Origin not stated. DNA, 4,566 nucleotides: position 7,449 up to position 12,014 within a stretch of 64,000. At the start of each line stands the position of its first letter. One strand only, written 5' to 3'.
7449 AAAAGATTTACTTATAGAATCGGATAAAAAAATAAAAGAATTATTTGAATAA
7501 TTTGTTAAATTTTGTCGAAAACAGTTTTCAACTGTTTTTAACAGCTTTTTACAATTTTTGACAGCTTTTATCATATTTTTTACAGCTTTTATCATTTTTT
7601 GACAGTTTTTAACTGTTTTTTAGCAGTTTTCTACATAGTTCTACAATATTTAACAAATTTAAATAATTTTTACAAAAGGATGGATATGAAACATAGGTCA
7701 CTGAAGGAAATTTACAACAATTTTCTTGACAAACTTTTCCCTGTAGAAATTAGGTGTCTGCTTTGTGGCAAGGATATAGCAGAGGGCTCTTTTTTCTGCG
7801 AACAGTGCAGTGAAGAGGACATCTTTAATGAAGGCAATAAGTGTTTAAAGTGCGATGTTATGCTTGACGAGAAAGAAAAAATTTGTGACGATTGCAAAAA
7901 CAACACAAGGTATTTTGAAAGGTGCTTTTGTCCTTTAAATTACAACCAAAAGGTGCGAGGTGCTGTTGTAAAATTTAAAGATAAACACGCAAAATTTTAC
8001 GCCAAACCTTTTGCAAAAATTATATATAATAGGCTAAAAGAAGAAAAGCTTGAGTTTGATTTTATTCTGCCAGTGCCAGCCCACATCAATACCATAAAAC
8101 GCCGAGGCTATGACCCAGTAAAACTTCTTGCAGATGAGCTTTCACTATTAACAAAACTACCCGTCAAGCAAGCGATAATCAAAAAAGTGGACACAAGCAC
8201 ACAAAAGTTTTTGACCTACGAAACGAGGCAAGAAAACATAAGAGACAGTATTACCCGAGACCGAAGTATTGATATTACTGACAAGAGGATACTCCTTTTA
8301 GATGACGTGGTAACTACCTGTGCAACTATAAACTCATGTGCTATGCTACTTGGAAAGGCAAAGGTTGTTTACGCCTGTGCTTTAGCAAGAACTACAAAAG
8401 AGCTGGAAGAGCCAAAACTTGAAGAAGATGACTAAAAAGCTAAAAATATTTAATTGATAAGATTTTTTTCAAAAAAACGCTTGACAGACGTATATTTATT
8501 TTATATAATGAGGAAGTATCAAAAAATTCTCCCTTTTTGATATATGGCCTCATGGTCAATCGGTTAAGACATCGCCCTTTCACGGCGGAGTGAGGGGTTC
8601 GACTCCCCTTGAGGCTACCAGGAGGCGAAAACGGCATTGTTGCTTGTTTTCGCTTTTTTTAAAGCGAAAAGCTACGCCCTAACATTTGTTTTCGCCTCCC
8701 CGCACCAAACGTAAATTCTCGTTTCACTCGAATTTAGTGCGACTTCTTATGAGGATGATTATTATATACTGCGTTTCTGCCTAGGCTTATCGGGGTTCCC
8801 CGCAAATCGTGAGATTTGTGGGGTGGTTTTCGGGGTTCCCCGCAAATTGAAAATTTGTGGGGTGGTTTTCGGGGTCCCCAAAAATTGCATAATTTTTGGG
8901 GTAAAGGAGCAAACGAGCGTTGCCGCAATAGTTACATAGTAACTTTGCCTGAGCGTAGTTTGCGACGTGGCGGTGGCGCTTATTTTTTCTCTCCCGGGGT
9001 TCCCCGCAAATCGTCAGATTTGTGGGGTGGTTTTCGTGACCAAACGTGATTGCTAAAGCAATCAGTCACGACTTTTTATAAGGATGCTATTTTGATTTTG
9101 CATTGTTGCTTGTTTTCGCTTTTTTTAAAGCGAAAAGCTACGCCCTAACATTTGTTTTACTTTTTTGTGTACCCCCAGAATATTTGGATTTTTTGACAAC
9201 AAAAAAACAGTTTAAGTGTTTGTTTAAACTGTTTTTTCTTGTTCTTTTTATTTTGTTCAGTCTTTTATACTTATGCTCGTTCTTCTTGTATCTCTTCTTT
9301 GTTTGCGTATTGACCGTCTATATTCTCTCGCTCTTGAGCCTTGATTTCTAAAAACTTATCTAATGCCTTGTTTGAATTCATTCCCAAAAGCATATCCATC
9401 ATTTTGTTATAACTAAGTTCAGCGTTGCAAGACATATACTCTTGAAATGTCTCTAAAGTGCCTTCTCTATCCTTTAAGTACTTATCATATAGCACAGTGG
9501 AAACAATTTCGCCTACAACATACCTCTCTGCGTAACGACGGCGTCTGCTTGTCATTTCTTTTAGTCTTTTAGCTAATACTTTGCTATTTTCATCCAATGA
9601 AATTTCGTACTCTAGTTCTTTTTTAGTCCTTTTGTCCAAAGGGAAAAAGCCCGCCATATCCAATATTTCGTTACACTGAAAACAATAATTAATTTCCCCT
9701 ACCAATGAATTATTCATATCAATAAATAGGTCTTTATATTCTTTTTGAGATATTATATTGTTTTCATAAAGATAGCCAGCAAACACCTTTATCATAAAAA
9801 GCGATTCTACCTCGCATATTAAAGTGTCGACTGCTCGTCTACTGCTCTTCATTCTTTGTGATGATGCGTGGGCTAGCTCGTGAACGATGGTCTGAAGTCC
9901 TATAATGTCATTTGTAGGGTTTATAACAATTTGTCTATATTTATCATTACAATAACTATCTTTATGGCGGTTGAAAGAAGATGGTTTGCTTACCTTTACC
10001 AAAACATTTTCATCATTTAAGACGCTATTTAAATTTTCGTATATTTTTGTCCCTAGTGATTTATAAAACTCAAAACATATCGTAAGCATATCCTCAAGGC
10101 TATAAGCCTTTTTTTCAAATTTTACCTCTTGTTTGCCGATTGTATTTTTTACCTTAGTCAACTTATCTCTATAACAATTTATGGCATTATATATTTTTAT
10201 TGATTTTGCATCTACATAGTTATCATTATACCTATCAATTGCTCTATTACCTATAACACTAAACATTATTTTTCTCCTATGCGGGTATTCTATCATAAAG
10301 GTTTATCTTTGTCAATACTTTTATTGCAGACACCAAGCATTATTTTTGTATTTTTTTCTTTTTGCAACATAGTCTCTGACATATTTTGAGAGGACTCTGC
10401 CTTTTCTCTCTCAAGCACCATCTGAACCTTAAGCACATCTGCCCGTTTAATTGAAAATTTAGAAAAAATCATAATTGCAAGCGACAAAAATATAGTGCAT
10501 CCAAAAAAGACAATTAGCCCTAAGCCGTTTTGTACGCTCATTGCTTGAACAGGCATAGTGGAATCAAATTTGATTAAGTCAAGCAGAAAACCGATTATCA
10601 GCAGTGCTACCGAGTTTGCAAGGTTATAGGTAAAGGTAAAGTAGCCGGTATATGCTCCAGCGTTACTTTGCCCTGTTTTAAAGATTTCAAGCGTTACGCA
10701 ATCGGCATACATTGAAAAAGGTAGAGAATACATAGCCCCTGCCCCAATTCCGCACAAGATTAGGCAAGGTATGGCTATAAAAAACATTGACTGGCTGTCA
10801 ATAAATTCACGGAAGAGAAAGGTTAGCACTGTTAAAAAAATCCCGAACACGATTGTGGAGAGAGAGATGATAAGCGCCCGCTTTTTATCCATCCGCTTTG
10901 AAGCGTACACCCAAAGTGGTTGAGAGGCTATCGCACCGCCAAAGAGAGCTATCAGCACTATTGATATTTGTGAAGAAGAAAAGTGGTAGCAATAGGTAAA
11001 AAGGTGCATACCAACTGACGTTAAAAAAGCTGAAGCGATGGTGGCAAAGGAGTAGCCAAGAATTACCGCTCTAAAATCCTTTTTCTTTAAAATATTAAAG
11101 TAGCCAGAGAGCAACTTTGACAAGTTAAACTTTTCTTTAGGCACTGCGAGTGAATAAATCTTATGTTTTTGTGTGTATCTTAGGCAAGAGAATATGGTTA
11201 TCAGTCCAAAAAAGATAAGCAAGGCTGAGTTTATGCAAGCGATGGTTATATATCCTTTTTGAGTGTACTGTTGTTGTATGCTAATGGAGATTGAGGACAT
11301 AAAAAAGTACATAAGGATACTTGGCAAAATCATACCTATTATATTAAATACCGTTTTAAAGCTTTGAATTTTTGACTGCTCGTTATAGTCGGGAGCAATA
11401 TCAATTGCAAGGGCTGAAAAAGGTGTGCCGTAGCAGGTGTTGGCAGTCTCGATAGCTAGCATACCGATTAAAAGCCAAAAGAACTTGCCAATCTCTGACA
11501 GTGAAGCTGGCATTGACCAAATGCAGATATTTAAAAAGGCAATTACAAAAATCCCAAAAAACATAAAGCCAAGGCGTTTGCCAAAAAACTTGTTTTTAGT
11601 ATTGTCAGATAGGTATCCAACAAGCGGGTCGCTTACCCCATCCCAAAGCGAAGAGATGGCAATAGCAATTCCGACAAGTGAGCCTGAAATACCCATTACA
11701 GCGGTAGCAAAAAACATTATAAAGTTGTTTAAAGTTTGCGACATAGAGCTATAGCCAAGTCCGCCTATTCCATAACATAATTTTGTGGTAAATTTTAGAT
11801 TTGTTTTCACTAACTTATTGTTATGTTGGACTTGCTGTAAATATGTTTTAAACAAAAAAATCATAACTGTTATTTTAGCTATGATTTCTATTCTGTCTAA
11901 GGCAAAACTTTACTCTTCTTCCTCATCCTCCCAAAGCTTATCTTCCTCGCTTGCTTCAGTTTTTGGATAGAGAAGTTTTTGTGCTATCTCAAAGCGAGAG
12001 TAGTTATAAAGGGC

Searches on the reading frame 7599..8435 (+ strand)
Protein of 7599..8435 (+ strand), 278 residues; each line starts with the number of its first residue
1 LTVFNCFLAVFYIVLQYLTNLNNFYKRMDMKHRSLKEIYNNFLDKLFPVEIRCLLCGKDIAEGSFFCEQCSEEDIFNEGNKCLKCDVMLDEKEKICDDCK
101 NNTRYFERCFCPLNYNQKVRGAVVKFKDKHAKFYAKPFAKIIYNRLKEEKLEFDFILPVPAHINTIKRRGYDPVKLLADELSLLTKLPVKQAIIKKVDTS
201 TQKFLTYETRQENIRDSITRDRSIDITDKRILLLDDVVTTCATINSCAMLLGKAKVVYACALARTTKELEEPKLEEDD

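Call 9: search_protein_families(library=pfam, proteins=[window:7599-8435:+])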
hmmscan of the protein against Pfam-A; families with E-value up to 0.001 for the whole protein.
window:7599-8435:+ (278 aa): 3 families
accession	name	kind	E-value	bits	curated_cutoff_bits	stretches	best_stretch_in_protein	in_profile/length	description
PF18912.6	DZR_2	-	6.3e-08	32.8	27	1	43-100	2-56/56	Double zinc ribbon domain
PF00156.33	Pribosyltran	-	3.4e-07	30.1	26.3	1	162-264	32-125/158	Phosphoribosyl transferase domain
PF12773.13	DZR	-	0.00013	22.5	27.3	1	53-99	1-44/45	Double zinc ribbon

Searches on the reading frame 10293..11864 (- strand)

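Call 9: search_protein_families(library=pfam, proteins=[window:10293-11864:-])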
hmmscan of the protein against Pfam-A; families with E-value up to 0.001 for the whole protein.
window:10293-11864:- (523 aa): 2 families
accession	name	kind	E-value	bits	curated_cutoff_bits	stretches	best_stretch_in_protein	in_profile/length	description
PF13347.12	MFS_2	-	6.1e-55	186.9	27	1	30-473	1-426/427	MFS/sugar transport protein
PF07690.21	MFS_1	-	9e-27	94.3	33.4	2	39-420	8-346/347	Major Facilitator Superfamily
